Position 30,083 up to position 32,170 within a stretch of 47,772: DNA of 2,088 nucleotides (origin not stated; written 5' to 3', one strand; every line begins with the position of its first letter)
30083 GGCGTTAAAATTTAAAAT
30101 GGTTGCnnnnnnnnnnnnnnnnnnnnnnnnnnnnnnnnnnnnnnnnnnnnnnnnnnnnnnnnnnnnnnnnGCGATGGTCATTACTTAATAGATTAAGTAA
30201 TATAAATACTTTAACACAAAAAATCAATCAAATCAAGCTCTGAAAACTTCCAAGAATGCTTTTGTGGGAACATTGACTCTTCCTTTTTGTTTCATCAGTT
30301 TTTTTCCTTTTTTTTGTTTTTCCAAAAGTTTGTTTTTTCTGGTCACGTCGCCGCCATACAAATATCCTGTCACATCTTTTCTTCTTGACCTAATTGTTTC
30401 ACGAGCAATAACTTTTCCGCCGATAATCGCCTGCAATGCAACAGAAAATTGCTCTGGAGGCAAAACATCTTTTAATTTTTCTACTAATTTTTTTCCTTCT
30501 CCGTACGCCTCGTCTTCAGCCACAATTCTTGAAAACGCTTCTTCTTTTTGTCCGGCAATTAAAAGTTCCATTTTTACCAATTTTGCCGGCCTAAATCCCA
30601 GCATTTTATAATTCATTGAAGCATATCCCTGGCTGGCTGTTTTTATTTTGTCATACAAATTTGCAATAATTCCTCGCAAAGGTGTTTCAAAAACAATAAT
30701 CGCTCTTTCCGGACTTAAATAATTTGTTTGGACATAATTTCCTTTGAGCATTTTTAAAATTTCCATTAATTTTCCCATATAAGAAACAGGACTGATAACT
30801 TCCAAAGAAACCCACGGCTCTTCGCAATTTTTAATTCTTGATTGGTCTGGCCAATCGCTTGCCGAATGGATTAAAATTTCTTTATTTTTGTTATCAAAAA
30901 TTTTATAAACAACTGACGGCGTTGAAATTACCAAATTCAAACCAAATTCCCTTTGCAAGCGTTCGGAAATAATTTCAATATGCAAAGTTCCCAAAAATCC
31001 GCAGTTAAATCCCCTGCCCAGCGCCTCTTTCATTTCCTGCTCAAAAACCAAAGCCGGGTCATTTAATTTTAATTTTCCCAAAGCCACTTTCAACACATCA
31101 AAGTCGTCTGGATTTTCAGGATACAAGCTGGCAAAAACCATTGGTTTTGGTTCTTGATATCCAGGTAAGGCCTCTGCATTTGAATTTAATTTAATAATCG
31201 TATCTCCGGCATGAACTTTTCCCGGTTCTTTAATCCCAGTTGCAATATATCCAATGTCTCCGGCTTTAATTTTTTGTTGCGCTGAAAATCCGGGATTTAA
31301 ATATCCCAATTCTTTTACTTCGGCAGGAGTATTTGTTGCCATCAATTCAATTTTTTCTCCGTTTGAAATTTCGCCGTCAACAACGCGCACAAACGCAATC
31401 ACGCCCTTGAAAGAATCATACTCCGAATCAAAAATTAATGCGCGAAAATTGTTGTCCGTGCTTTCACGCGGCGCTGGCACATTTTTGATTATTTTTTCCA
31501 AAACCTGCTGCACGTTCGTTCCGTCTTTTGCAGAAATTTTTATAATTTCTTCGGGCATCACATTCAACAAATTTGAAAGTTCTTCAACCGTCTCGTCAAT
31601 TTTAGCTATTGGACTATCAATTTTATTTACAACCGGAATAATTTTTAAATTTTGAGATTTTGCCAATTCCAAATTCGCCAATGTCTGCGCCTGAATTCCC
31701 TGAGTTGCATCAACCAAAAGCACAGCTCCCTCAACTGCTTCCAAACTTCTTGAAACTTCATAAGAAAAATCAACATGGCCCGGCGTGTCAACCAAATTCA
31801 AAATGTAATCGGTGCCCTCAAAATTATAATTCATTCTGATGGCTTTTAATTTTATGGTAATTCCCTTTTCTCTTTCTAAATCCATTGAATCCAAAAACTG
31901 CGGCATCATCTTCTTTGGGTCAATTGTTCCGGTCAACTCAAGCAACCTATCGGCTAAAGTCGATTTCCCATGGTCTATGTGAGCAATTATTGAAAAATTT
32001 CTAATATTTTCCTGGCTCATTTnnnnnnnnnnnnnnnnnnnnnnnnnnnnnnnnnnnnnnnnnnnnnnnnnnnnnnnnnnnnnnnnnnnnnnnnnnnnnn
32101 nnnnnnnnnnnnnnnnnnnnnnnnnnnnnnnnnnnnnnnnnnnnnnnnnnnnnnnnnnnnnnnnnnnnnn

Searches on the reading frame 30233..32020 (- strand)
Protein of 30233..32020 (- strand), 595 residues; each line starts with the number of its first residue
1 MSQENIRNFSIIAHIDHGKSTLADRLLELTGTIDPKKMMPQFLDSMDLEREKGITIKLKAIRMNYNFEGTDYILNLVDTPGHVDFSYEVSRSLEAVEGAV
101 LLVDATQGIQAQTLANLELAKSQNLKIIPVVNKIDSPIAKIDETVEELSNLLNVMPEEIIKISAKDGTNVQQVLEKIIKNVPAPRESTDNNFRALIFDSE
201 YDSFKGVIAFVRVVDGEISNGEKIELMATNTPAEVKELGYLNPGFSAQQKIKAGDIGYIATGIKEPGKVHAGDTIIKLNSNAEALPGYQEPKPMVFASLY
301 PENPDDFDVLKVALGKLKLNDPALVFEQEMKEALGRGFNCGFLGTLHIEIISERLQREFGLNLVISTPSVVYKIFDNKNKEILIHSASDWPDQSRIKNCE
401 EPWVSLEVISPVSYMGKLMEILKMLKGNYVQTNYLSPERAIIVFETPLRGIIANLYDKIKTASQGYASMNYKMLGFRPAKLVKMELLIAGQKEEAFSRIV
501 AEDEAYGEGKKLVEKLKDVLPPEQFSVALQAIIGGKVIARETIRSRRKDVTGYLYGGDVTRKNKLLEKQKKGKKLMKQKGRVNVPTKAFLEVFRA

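Call 80: search_protein_families(library=pfam, proteins=[window:30233-32020:-], max_evalue=0.0001)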
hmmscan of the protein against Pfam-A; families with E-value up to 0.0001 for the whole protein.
window:30233-32020:- (595 aa): 7 families
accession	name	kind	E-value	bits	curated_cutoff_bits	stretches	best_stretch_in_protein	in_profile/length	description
PF00009.33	GTP_EFTU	-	1.3e-55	188.4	26.5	1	4-182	1-187/188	Elongation factor Tu GTP binding domain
PF06421.17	LepA_C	-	6.2e-38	129.6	29.7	1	489-593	2-106/107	GTP-binding protein LepA C-terminus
PF00679.30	EFG_C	-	1.2e-16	60.9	27.9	1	400-485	3-87/89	Elongation factor G C-terminus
PF14492.12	EFG_III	-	1.8e-08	34.7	27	1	291-365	2-73/75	Elongation Factor G, domain III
PF03144.31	GTP_EFTU_D2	-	3.3e-08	34.3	30.3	1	206-275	1-72/73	Elongation factor Tu domain 2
PF00071.28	Ras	-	7.2e-06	26.1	21.6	1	49-181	25-160/162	Ras family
PF22042.2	EF-G_D2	-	1.7e-05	25.3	27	1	192-258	2-67/84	Elongation factor G domain 2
